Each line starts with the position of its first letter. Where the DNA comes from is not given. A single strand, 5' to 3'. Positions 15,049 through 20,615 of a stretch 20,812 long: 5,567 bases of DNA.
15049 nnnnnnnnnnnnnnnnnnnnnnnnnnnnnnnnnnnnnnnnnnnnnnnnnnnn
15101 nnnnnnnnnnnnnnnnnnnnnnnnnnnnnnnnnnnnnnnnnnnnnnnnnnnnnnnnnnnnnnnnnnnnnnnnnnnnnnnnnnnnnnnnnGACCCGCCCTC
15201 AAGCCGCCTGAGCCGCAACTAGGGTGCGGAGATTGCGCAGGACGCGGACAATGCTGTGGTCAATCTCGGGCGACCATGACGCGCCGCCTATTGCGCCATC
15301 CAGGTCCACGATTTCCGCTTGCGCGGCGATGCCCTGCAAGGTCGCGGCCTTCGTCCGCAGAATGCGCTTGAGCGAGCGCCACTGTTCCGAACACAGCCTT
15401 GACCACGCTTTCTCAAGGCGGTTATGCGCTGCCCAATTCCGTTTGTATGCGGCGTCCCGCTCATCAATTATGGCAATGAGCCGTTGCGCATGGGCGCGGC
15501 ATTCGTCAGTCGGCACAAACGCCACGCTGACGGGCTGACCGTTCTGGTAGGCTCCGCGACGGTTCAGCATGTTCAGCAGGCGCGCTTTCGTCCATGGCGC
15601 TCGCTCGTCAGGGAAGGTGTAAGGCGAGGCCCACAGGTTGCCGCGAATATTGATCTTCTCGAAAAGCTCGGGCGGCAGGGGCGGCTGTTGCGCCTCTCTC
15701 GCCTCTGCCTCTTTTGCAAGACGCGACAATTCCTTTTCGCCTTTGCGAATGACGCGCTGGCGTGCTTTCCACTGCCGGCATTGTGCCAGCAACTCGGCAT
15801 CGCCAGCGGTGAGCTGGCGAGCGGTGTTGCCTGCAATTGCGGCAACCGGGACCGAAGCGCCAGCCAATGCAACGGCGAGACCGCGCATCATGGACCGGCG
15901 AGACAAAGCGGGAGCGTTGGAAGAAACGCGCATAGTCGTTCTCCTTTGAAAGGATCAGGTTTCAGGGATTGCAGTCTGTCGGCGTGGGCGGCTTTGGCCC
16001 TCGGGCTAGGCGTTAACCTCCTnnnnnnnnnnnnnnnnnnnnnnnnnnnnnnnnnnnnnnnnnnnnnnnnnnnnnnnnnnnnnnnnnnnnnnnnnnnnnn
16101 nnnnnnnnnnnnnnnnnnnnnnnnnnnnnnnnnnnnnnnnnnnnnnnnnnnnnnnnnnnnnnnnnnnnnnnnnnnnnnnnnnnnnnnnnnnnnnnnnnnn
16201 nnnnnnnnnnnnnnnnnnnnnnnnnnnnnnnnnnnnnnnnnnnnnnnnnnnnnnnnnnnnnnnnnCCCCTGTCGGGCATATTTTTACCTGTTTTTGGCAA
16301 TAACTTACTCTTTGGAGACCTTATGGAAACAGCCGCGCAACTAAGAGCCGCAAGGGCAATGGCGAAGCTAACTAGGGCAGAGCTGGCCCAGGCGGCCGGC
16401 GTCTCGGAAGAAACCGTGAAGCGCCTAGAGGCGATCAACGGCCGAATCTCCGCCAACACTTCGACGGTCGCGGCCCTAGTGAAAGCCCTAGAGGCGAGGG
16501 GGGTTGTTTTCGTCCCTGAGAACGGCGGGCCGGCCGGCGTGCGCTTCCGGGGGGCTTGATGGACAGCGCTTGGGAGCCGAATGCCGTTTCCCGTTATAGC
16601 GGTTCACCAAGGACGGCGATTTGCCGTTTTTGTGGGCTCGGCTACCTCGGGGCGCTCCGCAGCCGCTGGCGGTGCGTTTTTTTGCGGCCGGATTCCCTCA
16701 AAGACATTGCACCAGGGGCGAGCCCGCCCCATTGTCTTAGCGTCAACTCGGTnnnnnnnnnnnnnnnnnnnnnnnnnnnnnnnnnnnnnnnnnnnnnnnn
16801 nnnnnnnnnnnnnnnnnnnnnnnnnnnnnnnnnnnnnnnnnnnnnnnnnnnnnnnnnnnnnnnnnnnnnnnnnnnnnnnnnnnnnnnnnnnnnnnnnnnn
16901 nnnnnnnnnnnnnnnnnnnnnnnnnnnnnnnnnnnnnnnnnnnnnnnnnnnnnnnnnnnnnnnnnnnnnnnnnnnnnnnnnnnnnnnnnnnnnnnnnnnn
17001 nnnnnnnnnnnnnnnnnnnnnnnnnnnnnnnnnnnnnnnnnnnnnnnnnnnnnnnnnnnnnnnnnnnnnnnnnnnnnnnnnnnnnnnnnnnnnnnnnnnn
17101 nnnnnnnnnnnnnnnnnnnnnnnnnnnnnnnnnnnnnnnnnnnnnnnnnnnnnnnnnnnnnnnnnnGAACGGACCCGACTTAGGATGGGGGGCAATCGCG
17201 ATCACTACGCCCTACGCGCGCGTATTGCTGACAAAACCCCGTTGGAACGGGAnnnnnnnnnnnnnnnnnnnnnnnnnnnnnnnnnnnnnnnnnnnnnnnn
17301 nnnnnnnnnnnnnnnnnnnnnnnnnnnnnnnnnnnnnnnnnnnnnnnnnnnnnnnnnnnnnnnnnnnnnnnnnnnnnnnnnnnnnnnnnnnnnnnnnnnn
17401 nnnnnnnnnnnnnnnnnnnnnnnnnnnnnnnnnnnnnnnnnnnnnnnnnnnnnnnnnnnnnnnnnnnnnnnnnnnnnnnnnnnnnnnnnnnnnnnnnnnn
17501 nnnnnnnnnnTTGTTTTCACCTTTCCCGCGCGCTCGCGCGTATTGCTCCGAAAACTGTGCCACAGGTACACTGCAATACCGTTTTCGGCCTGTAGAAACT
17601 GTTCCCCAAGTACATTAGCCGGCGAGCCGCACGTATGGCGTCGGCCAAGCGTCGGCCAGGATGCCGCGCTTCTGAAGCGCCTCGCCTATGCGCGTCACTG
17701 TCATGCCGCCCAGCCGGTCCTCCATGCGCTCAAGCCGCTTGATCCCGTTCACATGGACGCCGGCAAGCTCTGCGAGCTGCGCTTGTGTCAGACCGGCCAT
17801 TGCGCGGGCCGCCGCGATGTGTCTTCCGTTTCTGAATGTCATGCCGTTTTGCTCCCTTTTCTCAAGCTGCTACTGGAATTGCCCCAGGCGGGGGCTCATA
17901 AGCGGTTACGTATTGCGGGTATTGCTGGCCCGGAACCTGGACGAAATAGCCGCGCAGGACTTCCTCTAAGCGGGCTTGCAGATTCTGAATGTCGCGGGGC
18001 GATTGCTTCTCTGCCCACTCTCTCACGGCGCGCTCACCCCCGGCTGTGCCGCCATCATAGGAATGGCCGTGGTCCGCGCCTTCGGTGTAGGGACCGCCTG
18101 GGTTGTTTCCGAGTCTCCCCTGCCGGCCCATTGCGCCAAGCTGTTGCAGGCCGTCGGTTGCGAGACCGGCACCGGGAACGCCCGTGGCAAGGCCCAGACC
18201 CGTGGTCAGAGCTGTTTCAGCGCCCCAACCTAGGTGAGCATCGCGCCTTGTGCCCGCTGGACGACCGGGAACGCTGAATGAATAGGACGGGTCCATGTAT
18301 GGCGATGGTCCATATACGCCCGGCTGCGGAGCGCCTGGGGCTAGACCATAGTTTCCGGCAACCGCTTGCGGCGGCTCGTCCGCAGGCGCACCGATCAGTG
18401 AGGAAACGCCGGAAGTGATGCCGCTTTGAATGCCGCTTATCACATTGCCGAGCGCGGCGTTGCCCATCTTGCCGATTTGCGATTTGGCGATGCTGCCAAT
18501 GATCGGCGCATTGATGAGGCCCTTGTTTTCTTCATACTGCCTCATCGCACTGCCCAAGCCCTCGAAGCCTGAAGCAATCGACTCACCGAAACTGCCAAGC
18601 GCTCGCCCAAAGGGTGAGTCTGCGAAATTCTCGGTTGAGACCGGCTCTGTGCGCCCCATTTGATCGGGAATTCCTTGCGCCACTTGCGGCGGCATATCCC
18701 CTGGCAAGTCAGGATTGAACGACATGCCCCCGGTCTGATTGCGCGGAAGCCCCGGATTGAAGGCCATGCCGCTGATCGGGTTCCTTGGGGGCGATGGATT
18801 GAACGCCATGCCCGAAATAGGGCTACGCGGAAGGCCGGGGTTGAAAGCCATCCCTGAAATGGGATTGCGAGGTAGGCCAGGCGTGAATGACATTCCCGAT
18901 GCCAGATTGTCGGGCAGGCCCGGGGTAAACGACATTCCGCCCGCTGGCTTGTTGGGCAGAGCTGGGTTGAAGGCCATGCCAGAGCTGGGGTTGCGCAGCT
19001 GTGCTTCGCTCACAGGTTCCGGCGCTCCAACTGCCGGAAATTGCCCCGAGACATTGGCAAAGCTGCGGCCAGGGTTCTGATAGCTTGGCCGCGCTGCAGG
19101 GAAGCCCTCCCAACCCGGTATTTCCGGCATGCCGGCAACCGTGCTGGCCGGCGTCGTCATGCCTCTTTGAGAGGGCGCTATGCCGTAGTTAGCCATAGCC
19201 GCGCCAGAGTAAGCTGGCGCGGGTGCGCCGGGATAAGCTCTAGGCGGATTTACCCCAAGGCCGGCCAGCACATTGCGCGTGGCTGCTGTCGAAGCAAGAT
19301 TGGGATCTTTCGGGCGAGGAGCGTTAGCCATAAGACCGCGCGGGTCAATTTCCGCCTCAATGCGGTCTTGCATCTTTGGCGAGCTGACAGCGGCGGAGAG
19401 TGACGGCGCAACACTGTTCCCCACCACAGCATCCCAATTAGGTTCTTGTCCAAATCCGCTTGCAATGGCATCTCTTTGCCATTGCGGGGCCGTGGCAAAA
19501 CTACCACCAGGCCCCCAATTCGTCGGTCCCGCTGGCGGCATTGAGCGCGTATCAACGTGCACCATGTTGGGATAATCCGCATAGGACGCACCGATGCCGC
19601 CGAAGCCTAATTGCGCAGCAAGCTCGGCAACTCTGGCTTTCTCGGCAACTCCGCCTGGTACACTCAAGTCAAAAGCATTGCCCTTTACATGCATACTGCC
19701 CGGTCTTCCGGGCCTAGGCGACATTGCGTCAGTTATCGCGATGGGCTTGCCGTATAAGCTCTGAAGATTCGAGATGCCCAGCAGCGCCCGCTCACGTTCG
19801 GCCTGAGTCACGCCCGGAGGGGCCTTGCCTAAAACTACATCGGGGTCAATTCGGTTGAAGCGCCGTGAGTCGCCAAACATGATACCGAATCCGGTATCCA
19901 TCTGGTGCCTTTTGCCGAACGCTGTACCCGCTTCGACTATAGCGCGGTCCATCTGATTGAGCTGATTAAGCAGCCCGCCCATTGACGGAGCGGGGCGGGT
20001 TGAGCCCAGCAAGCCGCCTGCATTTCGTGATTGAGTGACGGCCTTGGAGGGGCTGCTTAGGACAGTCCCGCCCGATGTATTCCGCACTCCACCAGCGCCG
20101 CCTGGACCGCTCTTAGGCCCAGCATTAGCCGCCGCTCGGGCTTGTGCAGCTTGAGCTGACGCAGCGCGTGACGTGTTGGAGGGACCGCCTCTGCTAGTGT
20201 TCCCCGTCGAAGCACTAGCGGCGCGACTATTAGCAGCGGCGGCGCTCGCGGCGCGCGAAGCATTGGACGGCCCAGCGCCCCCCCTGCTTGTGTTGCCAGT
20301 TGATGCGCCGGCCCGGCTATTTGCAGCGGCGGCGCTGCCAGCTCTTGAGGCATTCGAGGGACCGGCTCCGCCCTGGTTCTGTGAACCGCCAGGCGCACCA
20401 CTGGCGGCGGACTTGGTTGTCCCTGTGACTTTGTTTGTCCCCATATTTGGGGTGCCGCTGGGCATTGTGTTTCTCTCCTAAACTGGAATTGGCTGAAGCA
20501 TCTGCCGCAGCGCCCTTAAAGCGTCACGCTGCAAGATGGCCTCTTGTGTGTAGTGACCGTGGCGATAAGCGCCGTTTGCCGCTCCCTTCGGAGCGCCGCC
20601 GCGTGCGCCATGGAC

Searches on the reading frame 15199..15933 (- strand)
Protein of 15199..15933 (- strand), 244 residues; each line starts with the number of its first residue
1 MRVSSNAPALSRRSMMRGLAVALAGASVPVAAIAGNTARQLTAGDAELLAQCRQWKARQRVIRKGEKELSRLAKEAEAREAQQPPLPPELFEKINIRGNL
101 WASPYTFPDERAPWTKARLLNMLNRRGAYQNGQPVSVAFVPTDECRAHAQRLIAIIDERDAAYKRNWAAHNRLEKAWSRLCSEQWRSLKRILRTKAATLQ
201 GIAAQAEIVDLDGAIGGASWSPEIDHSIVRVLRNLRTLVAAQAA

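Call 6: search_protein_families(library=pfam, proteins=[window:15199-15933:-], max_evalue=0.01)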
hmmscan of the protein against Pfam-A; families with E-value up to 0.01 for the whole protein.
window:15199-15933:- (244 aa): 0 families

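Call 24: find_related_loci(query=window:15199-15933:-, collection=viral_contigs, flank=6000)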
Query window:15199-15933:- (244 aa) in viral_contigs; peptide patterns used: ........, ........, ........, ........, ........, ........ (x = any residue, [..] = any of these).
3 stretches matched a pattern, but none encodes a relative of the query by tblastn (E <= 1e-3).

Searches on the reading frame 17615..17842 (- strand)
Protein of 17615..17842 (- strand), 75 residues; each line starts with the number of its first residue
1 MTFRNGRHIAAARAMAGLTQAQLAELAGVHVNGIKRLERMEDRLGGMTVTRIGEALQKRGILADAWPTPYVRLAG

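Call 53: search_protein_families(library=pfam, proteins=[window:17615-17842:-], max_evalue=0.01)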
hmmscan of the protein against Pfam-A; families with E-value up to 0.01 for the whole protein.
window:17615-17842:- (75 aa): 2 families
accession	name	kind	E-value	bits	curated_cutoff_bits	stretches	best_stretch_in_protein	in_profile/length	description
PF01381.28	HTH_3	-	1.9e-08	34.6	23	1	9-57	1-49/55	Helix-turn-helix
PF13560.12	HTH_31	-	5.6e-07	30.2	27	1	6-57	3-55/64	Helix-turn-helix domain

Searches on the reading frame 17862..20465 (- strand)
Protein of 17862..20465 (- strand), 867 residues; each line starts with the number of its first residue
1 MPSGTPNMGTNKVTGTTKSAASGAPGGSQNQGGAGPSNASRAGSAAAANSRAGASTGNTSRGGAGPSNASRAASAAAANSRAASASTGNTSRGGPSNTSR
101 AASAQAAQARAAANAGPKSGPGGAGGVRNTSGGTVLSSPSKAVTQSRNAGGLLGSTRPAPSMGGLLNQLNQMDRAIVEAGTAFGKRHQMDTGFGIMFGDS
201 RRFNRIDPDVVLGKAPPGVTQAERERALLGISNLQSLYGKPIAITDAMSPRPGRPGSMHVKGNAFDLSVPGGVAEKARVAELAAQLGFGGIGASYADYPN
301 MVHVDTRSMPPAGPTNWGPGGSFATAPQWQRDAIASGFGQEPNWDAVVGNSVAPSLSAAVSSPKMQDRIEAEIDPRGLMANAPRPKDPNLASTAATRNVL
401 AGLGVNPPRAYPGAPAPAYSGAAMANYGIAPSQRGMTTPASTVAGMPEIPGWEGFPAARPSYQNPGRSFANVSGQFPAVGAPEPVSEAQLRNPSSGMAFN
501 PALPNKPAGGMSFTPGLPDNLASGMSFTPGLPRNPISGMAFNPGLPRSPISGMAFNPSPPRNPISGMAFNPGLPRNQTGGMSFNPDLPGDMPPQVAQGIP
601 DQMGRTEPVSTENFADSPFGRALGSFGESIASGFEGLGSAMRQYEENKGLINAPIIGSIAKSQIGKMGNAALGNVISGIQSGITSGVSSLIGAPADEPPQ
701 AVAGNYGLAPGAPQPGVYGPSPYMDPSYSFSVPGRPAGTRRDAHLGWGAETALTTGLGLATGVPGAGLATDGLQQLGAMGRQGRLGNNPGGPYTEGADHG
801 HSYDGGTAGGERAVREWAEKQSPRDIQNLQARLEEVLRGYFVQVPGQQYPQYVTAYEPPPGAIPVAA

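Call 6: search_protein_families(library=pfam, proteins=[window:17862-20465:-], max_evalue=0.01)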
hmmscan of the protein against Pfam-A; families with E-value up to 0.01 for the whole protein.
window:17862-20465:- (867 aa): 1 family
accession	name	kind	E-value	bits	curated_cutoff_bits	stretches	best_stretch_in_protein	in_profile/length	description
PF08291.16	Peptidase_M15_3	-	3.1e-05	24.5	23.2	1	218-305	18-108/108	Peptidase M15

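Call 54: search_protein_families(library=phrogs, proteins=[window:17862-20465:-], max_evalue=0.001)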
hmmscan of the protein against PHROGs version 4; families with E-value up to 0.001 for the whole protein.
window:17862-20465:- (867 aa): 1 family
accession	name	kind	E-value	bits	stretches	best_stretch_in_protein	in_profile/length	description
phrog_894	-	lysis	1.1e-05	25.6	1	253-317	106-173/389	endolysin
